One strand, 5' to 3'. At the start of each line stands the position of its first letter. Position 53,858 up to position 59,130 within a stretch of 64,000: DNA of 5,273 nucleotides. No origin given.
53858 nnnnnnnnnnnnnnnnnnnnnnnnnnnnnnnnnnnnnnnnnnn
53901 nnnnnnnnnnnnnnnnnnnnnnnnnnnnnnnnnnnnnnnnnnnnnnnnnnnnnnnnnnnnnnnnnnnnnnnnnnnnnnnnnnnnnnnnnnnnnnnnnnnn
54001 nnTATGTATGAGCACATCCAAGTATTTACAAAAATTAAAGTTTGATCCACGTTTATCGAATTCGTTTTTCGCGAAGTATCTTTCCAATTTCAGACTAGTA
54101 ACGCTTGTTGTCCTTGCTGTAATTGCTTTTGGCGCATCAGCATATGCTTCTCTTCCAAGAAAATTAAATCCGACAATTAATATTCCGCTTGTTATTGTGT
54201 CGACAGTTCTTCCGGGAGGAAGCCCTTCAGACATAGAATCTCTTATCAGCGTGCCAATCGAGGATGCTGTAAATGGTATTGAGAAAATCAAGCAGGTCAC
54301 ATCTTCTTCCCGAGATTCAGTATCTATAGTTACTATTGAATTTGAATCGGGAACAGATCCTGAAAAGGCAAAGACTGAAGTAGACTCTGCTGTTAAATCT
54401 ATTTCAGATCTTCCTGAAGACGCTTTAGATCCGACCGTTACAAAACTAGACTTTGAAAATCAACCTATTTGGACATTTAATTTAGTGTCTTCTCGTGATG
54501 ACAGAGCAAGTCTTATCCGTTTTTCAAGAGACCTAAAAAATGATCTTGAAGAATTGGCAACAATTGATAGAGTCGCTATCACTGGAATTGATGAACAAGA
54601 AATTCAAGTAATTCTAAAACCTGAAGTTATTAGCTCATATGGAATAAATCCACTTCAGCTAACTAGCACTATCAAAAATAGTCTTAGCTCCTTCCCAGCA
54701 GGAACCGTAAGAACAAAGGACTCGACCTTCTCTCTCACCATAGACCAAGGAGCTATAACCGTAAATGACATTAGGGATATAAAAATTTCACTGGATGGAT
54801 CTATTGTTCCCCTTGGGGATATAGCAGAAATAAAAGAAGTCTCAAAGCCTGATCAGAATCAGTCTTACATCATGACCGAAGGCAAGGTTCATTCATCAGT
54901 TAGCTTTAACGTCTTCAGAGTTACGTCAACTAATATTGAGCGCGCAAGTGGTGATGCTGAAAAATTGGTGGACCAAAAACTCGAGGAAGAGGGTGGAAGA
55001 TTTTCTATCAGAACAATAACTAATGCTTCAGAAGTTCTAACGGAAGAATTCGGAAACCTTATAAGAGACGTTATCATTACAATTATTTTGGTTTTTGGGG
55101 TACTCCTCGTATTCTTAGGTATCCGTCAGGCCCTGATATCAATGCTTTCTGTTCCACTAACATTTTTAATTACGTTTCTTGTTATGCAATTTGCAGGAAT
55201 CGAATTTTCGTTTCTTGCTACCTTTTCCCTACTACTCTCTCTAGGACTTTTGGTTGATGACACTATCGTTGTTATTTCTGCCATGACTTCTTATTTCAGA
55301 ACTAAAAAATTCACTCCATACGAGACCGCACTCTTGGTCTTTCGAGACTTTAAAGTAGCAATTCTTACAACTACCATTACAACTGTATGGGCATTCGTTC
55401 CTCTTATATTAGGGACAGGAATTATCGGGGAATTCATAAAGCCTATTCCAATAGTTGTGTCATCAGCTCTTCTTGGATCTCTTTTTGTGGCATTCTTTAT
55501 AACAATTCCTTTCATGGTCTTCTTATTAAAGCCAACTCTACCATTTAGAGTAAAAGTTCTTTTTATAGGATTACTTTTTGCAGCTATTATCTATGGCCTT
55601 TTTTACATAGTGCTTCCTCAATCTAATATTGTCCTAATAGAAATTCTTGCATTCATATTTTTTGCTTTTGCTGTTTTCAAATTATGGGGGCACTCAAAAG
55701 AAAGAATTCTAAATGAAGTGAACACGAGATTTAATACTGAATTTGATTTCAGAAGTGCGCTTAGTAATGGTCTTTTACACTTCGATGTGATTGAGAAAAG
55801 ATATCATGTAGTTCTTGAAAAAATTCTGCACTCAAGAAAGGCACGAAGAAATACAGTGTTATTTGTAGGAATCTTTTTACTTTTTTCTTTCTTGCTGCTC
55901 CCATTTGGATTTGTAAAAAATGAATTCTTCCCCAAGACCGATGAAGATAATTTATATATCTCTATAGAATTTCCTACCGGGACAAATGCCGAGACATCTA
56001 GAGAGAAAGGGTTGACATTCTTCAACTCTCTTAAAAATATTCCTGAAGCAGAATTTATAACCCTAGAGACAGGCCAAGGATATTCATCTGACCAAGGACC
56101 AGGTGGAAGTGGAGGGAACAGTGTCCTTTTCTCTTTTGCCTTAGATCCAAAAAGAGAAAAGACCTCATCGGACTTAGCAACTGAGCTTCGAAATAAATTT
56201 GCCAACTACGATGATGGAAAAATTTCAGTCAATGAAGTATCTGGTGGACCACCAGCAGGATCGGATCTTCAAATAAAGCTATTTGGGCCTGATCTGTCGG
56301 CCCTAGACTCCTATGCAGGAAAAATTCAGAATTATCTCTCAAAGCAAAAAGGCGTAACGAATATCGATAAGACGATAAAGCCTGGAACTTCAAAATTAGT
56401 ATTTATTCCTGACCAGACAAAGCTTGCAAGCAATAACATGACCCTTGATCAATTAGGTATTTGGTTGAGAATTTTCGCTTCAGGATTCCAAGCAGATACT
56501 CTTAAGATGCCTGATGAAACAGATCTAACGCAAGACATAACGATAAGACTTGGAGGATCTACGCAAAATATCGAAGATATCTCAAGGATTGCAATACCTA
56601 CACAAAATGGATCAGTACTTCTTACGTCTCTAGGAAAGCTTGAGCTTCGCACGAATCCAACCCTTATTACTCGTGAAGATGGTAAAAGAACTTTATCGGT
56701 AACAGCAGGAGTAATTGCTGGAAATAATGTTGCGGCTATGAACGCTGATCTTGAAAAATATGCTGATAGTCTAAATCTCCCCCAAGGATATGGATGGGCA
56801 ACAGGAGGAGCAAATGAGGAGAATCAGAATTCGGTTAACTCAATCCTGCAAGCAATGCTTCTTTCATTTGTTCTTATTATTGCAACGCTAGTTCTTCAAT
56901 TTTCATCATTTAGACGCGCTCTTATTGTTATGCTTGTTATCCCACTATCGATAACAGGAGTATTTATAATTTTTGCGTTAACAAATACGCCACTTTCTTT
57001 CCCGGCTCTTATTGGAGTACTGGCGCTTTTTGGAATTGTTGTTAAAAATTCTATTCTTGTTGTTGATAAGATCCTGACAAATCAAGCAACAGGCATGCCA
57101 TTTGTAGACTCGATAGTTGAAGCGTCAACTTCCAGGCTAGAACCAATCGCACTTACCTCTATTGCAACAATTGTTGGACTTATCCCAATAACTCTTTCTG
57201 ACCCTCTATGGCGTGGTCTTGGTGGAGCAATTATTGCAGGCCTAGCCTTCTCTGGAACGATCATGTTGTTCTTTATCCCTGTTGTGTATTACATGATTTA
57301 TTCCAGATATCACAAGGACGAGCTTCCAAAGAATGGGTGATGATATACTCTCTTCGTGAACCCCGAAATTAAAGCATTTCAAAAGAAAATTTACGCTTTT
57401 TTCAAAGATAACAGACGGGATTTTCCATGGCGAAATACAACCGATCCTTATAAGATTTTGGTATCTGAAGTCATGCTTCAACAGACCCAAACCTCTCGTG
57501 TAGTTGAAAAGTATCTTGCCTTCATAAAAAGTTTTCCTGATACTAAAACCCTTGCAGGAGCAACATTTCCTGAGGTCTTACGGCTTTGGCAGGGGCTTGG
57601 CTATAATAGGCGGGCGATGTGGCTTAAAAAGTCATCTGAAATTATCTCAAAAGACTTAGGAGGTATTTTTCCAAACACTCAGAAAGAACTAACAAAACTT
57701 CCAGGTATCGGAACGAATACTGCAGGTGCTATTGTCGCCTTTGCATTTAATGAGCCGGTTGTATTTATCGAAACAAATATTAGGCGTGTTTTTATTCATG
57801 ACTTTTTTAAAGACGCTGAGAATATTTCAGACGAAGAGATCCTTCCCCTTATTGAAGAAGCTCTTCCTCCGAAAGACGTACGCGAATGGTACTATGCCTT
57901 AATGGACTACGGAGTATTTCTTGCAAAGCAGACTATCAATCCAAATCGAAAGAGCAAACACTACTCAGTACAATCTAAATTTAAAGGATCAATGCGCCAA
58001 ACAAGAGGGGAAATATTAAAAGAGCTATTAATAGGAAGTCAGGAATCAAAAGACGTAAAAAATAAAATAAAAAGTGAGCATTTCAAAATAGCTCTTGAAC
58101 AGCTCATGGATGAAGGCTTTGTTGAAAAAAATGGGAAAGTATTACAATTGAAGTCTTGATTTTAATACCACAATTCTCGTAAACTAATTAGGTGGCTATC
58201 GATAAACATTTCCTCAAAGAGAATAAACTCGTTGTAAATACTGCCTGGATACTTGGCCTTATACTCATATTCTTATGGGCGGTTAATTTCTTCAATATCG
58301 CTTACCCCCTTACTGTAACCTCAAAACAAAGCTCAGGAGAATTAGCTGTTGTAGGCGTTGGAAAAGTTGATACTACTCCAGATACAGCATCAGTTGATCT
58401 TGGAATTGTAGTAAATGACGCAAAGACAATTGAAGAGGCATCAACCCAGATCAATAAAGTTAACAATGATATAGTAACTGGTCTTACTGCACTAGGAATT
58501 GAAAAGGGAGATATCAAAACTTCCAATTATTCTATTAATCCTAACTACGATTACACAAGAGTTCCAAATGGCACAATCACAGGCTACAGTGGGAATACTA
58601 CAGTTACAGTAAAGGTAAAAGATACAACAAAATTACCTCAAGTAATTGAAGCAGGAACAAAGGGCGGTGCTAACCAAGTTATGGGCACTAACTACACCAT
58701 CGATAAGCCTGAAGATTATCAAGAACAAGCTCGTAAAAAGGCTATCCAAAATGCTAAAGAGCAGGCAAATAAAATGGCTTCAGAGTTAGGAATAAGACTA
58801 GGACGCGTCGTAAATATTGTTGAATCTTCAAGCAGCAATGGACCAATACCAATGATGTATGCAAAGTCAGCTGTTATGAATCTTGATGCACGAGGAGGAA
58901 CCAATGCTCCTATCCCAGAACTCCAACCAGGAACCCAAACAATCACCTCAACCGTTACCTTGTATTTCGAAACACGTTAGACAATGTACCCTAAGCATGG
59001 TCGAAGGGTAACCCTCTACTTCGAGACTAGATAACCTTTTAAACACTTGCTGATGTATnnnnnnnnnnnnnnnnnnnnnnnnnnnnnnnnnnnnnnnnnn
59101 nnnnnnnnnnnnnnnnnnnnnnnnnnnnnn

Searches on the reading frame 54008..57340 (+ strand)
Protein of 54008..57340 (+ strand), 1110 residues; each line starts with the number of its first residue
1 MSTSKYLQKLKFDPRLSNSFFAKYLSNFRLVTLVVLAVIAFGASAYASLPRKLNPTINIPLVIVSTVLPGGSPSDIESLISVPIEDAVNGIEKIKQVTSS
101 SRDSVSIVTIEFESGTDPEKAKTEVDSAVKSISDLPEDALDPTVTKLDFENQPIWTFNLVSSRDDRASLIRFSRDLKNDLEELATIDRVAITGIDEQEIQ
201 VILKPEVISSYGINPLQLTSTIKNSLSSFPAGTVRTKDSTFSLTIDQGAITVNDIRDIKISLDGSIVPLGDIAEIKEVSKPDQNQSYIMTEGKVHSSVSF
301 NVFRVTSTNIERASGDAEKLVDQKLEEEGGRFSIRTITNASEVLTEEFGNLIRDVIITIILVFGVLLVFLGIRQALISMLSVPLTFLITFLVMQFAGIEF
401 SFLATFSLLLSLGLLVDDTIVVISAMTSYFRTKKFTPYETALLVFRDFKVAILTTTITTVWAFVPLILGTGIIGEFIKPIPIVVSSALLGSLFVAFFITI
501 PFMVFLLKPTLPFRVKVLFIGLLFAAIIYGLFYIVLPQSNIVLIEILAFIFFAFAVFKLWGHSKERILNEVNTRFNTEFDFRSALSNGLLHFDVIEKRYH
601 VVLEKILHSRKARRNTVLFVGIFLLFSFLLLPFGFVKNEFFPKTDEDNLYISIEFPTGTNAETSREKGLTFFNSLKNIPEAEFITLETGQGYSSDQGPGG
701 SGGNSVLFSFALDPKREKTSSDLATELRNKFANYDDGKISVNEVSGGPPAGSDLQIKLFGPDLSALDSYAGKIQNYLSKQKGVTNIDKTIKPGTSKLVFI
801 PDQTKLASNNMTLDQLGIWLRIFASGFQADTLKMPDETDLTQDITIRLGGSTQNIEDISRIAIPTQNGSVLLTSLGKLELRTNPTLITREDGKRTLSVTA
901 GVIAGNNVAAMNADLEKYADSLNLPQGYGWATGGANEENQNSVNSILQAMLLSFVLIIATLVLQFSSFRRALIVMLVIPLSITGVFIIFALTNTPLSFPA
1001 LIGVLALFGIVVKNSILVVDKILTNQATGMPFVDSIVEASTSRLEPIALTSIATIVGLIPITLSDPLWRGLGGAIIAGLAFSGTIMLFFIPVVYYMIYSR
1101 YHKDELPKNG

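Call 18: search_protein_families(library=pfam, proteins=[window:54008-57340:+])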
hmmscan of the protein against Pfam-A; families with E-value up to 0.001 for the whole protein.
window:54008-57340:+ (1110 aa): 2 families
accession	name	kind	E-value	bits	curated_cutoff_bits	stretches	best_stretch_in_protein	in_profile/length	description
PF00873.25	ACR_tran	-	1.5e-145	486.9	28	2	31-507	12-490/1021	AcrB/AcrD/AcrF family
PF02355.23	SecD_SecF_C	-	6.8e-06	26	20.5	0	943-1063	30-151/189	Protein export membrane protein SecD/SecF, C-terminal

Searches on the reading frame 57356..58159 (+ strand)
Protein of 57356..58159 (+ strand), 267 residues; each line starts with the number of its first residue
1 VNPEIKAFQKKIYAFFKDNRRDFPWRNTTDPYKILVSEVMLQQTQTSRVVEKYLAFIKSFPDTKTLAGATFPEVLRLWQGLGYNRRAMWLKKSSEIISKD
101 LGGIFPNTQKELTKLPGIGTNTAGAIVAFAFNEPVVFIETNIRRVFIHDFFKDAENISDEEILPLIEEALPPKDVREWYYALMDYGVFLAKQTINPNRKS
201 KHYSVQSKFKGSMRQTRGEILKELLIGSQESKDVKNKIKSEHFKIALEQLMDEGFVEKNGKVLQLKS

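Call 63: search_protein_families(library=pfam, proteins=[window:57356-58159:+], max_evalue=0.001)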
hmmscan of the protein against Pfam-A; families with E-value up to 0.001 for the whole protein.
window:57356-58159:+ (267 aa): 2 families
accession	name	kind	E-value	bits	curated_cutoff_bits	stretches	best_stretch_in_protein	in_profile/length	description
PF00730.31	HhH-GPD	-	1.2e-13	51.7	26.2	1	36-171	1-107/108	HhH-GPD superfamily base excision DNA repair protein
PF00633.29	HHH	-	1.7e-07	31.2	24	1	101-129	2-30/30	Helix-hairpin-helix motif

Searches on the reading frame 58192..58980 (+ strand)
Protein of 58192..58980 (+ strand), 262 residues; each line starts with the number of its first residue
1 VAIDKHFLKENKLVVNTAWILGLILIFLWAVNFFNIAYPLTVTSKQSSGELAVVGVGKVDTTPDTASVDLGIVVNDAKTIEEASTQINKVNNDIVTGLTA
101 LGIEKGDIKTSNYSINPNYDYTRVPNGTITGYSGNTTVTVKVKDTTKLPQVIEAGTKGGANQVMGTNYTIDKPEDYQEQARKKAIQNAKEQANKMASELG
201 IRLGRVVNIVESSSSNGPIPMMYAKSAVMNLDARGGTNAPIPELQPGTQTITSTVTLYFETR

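Call 63: search_protein_families(library=pfam, proteins=[window:58192-58980:+], max_evalue=0.001)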
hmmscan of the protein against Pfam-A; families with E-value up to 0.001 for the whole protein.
window:58192-58980:+ (262 aa): 1 family
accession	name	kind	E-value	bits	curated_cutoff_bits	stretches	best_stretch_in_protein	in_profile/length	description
PF04402.19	SIMPL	-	1.4e-48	166.3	25.2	1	52-259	2-205/205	Protein of unknown function (DUF541)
